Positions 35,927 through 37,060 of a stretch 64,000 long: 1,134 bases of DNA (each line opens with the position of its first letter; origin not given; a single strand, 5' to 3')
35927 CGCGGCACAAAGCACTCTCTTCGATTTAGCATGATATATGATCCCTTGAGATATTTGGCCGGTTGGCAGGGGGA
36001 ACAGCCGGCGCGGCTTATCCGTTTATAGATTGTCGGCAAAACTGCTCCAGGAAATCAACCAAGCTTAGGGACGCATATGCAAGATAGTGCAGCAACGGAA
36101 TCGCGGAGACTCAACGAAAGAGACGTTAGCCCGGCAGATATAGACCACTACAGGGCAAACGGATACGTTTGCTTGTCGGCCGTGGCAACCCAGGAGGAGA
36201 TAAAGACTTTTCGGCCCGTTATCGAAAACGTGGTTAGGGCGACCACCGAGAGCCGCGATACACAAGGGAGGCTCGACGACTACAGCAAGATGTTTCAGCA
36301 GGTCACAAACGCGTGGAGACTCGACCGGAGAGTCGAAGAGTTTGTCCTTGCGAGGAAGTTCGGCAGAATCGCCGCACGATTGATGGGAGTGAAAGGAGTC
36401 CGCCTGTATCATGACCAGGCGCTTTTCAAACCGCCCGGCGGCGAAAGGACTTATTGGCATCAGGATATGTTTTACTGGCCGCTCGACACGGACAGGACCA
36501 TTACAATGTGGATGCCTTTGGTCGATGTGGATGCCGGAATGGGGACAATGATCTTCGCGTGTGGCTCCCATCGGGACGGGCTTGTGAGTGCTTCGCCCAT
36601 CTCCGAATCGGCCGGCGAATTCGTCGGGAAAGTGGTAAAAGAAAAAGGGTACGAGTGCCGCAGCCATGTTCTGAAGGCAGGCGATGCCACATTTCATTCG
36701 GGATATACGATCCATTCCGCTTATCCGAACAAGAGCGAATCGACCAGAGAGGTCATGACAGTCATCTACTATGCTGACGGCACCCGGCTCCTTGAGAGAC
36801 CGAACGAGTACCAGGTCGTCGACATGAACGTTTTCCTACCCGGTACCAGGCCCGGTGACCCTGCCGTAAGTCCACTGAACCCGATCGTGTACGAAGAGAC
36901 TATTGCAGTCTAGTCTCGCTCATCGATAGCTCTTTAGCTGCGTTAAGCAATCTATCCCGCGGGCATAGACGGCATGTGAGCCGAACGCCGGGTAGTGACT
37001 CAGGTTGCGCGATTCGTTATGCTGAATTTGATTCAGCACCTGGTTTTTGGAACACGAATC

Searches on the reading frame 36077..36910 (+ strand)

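Call 73: search_protein_families(library=pfam, proteins=[window:36077-36910:+], max_evalue=0.0001)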
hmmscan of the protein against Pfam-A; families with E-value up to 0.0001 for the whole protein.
window:36077-36910:+ (278 aa): 1 family
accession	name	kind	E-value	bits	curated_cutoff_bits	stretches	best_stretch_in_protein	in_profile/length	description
PF05721.19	PhyH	-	1.8e-27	97.5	22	1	25-225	1-212/213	Phytanoyl-CoA dioxygenase (PhyH)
